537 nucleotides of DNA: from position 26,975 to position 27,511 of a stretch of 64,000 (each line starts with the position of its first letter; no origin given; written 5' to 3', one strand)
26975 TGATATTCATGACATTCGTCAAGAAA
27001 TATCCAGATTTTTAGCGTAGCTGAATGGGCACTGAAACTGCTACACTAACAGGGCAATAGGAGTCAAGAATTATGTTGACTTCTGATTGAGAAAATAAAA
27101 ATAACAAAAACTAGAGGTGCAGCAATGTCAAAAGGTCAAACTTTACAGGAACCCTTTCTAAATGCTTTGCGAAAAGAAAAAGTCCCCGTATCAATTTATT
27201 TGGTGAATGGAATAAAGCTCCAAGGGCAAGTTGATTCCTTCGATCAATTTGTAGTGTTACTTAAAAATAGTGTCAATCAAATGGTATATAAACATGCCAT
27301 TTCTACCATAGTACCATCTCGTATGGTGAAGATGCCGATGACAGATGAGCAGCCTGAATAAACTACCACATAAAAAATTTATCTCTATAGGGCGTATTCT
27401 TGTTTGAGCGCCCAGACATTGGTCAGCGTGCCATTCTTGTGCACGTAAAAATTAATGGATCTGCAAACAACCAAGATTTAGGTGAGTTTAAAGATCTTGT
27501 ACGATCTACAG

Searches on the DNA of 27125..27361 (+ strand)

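Call 16: search_rna_families(sources=[L119, L034, L085, L083, L049], threshold=evalue, max_evalue=1)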
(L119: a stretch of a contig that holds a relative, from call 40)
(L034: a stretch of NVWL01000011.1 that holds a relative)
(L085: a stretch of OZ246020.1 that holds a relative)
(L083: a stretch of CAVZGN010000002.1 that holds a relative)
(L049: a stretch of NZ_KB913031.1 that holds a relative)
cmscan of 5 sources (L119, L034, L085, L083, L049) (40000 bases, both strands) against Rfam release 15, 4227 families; matches with E-value up to 1: 3.
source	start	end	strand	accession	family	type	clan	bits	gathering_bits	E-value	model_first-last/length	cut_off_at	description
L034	2747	2806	-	RF03637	mir-5879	Gene; miRNA;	-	24.5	97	0.47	13-64/76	no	mir-5879 microRNA precursor family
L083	3510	3642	-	RF02243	Xoo8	Gene; sRNA;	-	17.9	90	0.45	1-323/323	no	Proteobacterial sRNA Xoo8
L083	7111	7261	-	RF01877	MIAT_exon5_3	Gene; lncRNA;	-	15.6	90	0.85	1-382/382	no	Myocardial infarction associated transcript exon 5 conserved region 3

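Call 29: build_rna_model(alignment_id=A3, structure=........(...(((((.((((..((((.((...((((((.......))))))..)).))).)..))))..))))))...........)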
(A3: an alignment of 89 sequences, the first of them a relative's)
Model R1 built from alignment A3 (89 sequences, 88 columns); structure: as given.
model positions 79; base pairs 22; branch points 0; effective number of sequences 2.91; information 0.717 bits per position. Calibrated on 0.2 Mb of random sequence (short: E-values are rough).
structure used (alignment columns):
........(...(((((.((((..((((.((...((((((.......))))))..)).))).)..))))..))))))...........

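Call 30: search_with_rna_model(model_id=R1, source=window, filters=off, max_evalue=10, show_alignments=4)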
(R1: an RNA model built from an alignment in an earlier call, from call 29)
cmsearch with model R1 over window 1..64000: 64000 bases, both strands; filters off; matches with E-value up to 10: 14.
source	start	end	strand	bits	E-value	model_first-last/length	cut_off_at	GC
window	25980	26060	-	73.5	6.7e-12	1-79/79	no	0.33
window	14277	14356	-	63.6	5.3e-10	1-79/79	no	0.29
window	38739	38818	-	53.6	4.6e-08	1-79/79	no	0.36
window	29625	29655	+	17.4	0.39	1-79/79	no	0.32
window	13417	13465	-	13.7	2.1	1-79/79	no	0.39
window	42442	42508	-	12.8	3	1-79/79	no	0.34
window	4450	4522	+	12.3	3.8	1-79/79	no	0.36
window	12613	12667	-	12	4.2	1-79/79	no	0.35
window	14725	14765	-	11.4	5.6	1-79/79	no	0.27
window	18938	18963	+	11.1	6.6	1-79/79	no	0.31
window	25991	26052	+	10.9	7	9-68/79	no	0.31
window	14311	14326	+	10.9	7.1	31-46/79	no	0.12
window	11160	11216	-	10.5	8.4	1-79/79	no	0.28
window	60665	60693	+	10.4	8.9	1-79/79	no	0.38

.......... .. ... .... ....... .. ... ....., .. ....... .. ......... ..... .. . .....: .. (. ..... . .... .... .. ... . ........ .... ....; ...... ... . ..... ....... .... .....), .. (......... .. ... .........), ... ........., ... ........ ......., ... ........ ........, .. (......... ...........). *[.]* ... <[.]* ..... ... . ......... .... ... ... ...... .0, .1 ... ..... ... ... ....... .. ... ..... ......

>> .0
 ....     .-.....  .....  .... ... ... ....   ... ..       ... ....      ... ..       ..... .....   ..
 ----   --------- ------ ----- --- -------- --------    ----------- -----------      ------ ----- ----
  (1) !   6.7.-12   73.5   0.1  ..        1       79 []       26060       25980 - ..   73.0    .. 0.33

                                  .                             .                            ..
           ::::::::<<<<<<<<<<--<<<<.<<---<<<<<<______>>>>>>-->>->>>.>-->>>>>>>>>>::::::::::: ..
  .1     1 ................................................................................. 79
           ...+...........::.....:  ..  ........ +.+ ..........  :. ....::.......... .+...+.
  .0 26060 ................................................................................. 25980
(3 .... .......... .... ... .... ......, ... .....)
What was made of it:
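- Checked: The third is at 38719-38840, with its core at 38739-38818 (53.6 bits, E 5e-8 with a model that did not contain it; call 30).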

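Call 34: search_with_rna_model(model_id=R1, sources=[L001, L002, L003, L005, L006, L007, L008, L009, L010, L011, L012, L013, L014, L015, L016, L017, L018, L019, L020, L021, L022, L023, L024, L025, L026, L027, L028, L029, L030, L031, L032, L033, L034, L035, L036, L037, L038, L039, L040, L041, L042, L043, L044, L045, L046, L047, L048, L049, L050, L051, L052, L053, L054, L055, L056, L057, L058, L059, L060, L061, L062, L063, L064, L065, L066, L067, L068, L069, L070, L071, L072, L073, L074, L075, L076, L077, L078, L079, L080, L081, L082, L083, L084, L085, L086, L087, L088, L089, L090, L091, L092, L093, L094, L095, L096, L097, L098, L099, L100, L101], max_evalue=0.001)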
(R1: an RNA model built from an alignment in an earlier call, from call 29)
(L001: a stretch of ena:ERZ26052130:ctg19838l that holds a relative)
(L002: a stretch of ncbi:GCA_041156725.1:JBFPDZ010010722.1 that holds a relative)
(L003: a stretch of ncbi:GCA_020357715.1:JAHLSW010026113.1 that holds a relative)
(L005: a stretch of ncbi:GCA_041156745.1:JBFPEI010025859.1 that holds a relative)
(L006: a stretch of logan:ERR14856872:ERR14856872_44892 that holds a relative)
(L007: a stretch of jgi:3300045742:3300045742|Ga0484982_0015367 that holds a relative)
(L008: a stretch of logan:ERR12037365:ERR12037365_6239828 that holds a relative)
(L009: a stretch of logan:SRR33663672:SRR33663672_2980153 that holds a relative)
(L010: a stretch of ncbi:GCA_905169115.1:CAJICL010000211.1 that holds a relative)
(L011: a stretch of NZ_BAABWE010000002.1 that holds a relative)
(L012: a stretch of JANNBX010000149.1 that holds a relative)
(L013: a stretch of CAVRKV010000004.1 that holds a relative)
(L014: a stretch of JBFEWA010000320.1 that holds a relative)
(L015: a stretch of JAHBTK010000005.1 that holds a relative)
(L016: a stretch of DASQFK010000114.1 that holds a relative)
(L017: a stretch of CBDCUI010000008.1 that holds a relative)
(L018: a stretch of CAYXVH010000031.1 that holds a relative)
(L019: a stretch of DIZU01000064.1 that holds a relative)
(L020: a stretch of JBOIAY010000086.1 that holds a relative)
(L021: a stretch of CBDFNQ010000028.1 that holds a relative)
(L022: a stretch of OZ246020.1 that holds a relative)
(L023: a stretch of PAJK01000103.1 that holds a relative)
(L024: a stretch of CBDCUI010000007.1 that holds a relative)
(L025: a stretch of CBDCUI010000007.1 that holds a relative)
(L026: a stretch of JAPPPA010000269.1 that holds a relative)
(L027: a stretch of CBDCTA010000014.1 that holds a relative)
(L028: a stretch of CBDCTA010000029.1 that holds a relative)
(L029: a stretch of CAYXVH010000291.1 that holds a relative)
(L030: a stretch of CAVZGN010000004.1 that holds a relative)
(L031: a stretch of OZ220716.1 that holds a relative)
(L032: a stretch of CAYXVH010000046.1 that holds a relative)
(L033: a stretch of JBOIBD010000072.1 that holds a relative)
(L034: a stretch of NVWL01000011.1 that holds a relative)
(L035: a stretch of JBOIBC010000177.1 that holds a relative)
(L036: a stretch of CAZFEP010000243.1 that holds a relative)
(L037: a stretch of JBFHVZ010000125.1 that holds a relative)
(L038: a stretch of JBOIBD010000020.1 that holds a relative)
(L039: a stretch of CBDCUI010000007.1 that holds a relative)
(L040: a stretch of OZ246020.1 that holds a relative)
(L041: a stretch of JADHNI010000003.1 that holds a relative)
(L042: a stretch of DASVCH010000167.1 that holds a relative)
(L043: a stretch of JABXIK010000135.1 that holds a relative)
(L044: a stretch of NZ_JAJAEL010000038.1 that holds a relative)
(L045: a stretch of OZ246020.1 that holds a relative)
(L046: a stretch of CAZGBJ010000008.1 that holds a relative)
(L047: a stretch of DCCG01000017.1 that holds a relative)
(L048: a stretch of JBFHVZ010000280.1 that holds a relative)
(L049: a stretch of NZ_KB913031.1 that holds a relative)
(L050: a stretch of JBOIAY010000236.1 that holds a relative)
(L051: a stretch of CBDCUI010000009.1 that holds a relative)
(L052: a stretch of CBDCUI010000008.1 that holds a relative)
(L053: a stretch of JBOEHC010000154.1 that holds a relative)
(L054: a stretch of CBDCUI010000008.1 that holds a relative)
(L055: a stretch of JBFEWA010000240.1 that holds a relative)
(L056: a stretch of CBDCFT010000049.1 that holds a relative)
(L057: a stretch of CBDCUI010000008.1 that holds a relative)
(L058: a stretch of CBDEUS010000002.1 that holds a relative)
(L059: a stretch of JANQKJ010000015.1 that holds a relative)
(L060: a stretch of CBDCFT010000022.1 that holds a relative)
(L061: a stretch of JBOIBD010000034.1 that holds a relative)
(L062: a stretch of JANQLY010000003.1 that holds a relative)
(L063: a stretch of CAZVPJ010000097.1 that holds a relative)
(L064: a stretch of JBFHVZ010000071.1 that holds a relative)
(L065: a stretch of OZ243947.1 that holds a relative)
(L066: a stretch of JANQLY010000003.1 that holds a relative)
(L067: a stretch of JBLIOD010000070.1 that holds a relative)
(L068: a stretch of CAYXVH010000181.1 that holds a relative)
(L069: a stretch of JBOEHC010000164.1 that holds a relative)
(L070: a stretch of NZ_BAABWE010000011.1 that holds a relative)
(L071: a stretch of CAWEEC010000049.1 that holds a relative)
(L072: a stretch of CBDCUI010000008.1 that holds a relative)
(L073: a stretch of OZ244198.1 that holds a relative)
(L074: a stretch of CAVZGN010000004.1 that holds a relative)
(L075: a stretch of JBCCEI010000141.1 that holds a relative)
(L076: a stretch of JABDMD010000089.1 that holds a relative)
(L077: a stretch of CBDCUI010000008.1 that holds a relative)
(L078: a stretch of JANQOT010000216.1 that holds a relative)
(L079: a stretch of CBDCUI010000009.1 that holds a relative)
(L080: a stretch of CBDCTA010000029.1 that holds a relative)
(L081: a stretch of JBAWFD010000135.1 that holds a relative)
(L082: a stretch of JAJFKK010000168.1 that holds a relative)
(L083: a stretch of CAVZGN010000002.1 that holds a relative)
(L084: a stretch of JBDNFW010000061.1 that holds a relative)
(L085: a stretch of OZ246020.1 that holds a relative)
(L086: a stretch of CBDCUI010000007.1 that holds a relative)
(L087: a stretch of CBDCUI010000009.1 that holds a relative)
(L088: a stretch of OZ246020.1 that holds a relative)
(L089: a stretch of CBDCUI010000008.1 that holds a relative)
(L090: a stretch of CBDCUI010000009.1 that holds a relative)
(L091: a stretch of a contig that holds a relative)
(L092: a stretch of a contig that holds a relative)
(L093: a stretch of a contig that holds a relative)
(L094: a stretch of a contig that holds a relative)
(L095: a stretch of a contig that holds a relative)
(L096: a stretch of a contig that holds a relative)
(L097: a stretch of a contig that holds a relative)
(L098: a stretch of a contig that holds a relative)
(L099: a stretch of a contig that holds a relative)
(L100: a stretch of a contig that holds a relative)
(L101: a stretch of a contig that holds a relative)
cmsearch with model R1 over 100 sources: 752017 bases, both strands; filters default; matches with E-value up to 0.001: 118.
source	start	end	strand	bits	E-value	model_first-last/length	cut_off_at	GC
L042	1944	2022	-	96.2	3.5e-15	1-79/79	no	0.46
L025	2143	2221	+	94.7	6.9e-15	1-79/79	no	0.34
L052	5452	5530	-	94.3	8e-15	1-79/79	no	0.37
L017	6873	6951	-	93.9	9.6e-15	1-79/79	no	0.3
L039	5951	6029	-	92.7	1.6e-14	1-79/79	no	0.34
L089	2402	2480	-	92.5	1.8e-14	1-79/79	no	0.35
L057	5816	5894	-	92.3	2e-14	1-79/79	no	0.27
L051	5755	5833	+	92.1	2.2e-14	1-79/79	no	0.34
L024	3038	3116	-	92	2.2e-14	1-79/79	no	0.41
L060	6661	6739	+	91.9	2.3e-14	1-79/79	no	0.38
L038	1742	1820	+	91.3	3e-14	1-79/79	no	0.46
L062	945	1022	-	90.3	4.7e-14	1-79/79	no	0.38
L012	1501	1578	-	90.2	4.9e-14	1-79/79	no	0.4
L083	1216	1294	+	89.6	6.6e-14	1-79/79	no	0.47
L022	1341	1418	-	89.3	7.3e-14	1-79/79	no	0.36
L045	4522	4599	-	89.3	7.3e-14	1-79/79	no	0.36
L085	6701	6778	+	89.3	7.3e-14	1-79/79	no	0.36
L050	32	110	-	89.1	8.1e-14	1-79/79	no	0.51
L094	18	96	+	89.1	8.1e-14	1-79/79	no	0.51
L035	39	117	+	89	8.3e-14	1-79/79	no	0.47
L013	6493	6571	+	88.5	1.1e-13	1-79/79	no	0.42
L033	5989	6067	-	87.8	1.4e-13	1-79/79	no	0.44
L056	407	485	-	87.8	1.5e-13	1-79/79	no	0.37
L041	2557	2635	+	87.7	1.5e-13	1-79/79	no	0.47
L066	1799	1877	-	87.6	1.5e-13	1-79/79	no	0.38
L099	3216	3294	-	87.5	1.6e-13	1-79/79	no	0.38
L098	1948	2027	-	87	2e-13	1-79/79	no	0.35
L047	310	387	-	87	2.1e-13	1-79/79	no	0.47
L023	1978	2055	-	86.5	2.6e-13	1-79/79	no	0.47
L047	3310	3387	-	86.5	2.6e-13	1-79/79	no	0.47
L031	2732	2809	+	86.3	2.7e-13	1-79/79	no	0.38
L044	106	183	-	86.2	3e-13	1-79/79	no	0.51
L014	495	572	-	86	3.1e-13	1-79/79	no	0.32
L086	72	150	+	85.5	4e-13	1-79/79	no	0.35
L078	6644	6722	-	85.2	4.6e-13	1-79/79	no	0.37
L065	832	909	-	85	4.9e-13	1-79/79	no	0.32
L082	1194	1272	-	84.8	5.5e-13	1-79/79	no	0.32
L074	4504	4582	+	84.4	6.4e-13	1-79/79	no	0.49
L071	1895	1972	+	84.4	6.4e-13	1-79/79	no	0.41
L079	1450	1528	+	84.4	6.4e-13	1-79/79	no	0.28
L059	2814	2892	-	83.9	8e-13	1-79/79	no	0.33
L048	379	457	+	83.7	8.6e-13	1-79/79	no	0.43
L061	5162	5240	+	83.6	9.4e-13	1-79/79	no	0.46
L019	2003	2080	+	83.5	9.7e-13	1-79/79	no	0.42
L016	4920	4997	+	83.2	1.1e-12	1-79/79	no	0.4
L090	487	565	-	82.2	1.7e-12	1-79/79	no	0.39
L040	6426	6503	-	81.7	2.1e-12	1-79/79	no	0.36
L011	5136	5214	+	80.8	3.1e-12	1-79/79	no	0.39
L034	2504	2581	+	80.1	4.2e-12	1-79/79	no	0.41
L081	6622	6700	-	79.7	5.1e-12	1-79/79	no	0.51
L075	1409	1487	+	79.7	5.3e-12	1-79/79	no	0.32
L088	7862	7939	+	79.2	6.4e-12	1-79/79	no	0.36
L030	4711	4789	-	79.1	6.6e-12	1-79/79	no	0.44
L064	4871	4949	+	78.8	7.7e-12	1-79/79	no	0.43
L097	7381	7458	+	78.3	9.6e-12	1-79/79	no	0.45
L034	4138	4215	+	78.3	9.7e-12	1-79/79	no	0.44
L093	2943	3020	-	77.8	1.2e-11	1-79/79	no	0.29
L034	2739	2817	+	77.7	1.3e-11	1-79/79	no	0.43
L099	534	614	+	77.1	1.6e-11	1-79/79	no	0.33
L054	5132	5210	-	76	2.6e-11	1-79/79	no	0.33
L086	2144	2224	-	75.9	2.8e-11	1-79/79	no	0.26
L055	2878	2956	+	75.7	3e-11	1-79/79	no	0.46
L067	1425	1502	+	75.5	3.3e-11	1-79/79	no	0.37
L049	7797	7874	-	74.4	5.3e-11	1-79/79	no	0.4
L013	7858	7936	+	74.3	5.6e-11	1-79/79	no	0.46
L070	2656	2734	+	74.2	5.9e-11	1-79/79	no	0.42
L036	986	1064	-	74.1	6.3e-11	1-79/79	no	0.27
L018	249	326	-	73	1e-10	1-79/79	no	0.33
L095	7605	7684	+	71.8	1.7e-10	1-79/79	no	0.32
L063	6069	6150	+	71.2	2.2e-10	1-79/79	no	0.35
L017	5441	5521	-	71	2.4e-10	1-79/79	no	0.27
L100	5352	5428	+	70.8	2.6e-10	1-79/79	no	0.43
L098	7013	7093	+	70.2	3.4e-10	1-79/79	no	0.32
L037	3180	3257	-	70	3.8e-10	1-79/79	no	0.41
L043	336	414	+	69.4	4.8e-10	1-79/79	no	0.44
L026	3683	3760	+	69.3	5.2e-10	1-79/79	no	0.42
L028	6845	6928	-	69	5.8e-10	1-79/79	no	0.33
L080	755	837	-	69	5.9e-10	1-79/79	no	0.3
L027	1579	1660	-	68.1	8.7e-10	1-79/79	no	0.33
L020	22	101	+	67.9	9.6e-10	1-79/79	no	0.5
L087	4119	4200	+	67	1.4e-09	1-79/79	no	0.29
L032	727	808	+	67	1.4e-09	1-79/79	no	0.38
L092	3828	3909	+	67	1.4e-09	1-79/79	no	0.38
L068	367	446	+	66.9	1.5e-09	1-79/79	no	0.26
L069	157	237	+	66.4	1.8e-09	1-78/79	3'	0.4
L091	3183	3264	+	66.2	2e-09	1-79/79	no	0.34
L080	4751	4830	-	65.6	2.7e-09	1-79/79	no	0.32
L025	4576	4657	+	64.8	3.7e-09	1-79/79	no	0.28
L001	8852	8935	-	62.1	1.2e-08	1-79/79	no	0.36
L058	3238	3321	-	62.1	1.2e-08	1-79/79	no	0.36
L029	1011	1091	+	61.1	1.9e-08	1-79/79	no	0.32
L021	751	830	+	59.3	4.3e-08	1-79/79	no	0.32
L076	4718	4798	+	58.7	5.6e-08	1-79/79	no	0.35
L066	3580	3660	-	56.4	1.5e-07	1-79/79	no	0.43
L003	4047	4130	-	55.6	2.2e-07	1-79/79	no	0.37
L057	7006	7085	+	55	2.8e-07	1-79/79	no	0.41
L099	1824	1904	-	54.9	2.9e-07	1-79/79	no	0.36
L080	1965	2045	-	54.8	3.2e-07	1-79/79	no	0.28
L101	5139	5215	-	54.2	4e-07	1-79/79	no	0.32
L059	4353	4432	-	54.1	4.2e-07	1-79/79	no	0.3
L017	4210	4305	-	52.6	8.1e-07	1-79/79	no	0.29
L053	5422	5499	+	52.2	9.7e-07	1-79/79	no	0.33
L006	7600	7681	-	51.7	1.2e-06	1-79/79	no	0.35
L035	2398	2477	+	49.9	2.7e-06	1-79/79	no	0.61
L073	2078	2151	+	49.6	3e-06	1-79/79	no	0.39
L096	486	612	-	49.6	3.1e-06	1-79/79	no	0.48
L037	3057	3136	-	45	2.4e-05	1-79/79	no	0.41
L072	3539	3622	+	44.6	2.8e-05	1-79/79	no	0.39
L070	7062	7140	-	44.4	3.1e-05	1-79/79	no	0.29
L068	6496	6571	+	41.5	0.00011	1-79/79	no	0.37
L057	6371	6448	-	41.3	0.00012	1-79/79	no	0.46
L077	5740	5823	+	40.5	0.00017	1-79/79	no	0.37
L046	3182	3308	+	39.9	0.00023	1-79/79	no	0.44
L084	2222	2348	+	39.1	0.00033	1-79/79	no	0.46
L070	2461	2536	+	38.5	0.00042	1-79/79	no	0.39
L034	2628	2704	+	38.3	0.00045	1-79/79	no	0.52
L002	8810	8886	-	37.7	0.0006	1-79/79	no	0.53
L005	2519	2595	-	37.7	0.0006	1-79/79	no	0.53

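Call 40: search_with_rna_model(model_id=R1, sources=[L121, L122, L123, L124, L102, L103, L104, L105, L106, L107, L108, L109, L110, L111, L112, L113, L114, L115, L116, L117, L118, L119, L120], max_evalue=0.01)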
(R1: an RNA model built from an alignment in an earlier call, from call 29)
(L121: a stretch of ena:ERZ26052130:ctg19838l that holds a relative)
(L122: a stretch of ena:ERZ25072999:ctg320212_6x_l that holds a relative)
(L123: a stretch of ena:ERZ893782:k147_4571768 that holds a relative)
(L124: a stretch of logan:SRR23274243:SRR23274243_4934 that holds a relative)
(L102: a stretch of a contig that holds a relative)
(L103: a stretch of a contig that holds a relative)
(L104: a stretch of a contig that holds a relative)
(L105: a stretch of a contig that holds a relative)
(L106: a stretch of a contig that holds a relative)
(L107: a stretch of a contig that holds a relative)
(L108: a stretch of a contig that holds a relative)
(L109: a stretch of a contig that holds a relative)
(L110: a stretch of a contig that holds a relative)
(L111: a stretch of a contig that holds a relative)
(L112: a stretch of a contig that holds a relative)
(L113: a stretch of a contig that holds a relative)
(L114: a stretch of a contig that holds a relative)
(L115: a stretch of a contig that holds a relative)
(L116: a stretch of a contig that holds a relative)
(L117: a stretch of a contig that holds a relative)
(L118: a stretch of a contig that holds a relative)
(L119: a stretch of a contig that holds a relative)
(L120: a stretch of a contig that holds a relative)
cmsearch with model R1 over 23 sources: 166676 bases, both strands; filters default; matches with E-value up to 0.01: 29.
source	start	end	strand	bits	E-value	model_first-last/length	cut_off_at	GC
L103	3642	3720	+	92.6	3.9e-15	1-79/79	no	0.44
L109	1047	1125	-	92.1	4.8e-15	1-79/79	no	0.44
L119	6833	6911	-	91.8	5.5e-15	1-79/79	no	0.35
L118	1098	1176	+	90.2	1.1e-14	1-79/79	no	0.37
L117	1465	1543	-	90.1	1.2e-14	1-79/79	no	0.32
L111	2888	2966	+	90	1.2e-14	1-79/79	no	0.46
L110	3321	3400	+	90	1.2e-14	1-79/79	no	0.32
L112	85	163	+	88.4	2.4e-14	1-79/79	no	0.49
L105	3435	3513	+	88.1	2.8e-14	1-79/79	no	0.47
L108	2076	2153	+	87.4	3.8e-14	1-79/79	no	0.49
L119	5887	5965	+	87.4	3.8e-14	1-79/79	no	0.29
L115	4005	4082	+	84.5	1.4e-13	1-79/79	no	0.4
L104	4611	4691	+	82.6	3.1e-13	1-79/79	no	0.31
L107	613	693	-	80.3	8.6e-13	1-79/79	no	0.42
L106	6300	6377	-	76.6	4.5e-12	1-79/79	no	0.31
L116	333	412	+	73.1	2.2e-11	1-79/79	no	0.34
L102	6021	6102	+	71.2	4.9e-11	1-79/79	no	0.35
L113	5430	5511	-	70.5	6.6e-11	1-79/79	no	0.29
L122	727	806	-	70.2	7.7e-11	1-79/79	no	0.34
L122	1682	1764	-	69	1.3e-10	1-79/79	no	0.3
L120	1960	2038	-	67.8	2.2e-10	1-79/79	no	0.39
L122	5678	5757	-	65.6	5.9e-10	1-79/79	no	0.32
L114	856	934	-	65.2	6.9e-10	1-79/79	no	0.42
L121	2930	3010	-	60.6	5.2e-09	1-79/79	no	0.27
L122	2892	2972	-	54.8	7e-08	1-79/79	no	0.28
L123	2894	2970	-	44.3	7.2e-06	1-79/79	no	0.38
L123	1631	1712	-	44.1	7.8e-06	1-79/79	no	0.26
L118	221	303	-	38.7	8.3e-05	1-79/79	no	0.45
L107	7231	7322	+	32.6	0.0013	1-79/79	no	0.34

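Call 50: search_with_rna_model(model_id=R1, source=L125, filters=off, max_evalue=10)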
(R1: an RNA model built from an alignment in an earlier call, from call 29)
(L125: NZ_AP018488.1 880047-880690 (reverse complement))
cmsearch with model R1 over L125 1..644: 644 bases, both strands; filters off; matches with E-value up to 10: 6.
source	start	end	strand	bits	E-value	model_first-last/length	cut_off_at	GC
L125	153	189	-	7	0.39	1-79/79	no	0.32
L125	87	135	+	7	0.4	1-79/79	no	0.41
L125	292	355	+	6.8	0.44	1-79/79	no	0.55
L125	24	60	+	4.4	1.3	1-79/79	no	0.19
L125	494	540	-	3.6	1.8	1-79/79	no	0.53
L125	95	108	-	0.9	5.8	1-79/79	no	0.29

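Call 67: search_with_rna_model(model_id=R1, sources=[L126, L127], max_evalue=0.01)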
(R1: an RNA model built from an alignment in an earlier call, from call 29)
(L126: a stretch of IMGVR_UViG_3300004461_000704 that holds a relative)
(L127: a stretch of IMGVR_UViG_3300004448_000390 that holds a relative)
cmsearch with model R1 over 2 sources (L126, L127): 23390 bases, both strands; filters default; matches with E-value up to 0.01: 0.
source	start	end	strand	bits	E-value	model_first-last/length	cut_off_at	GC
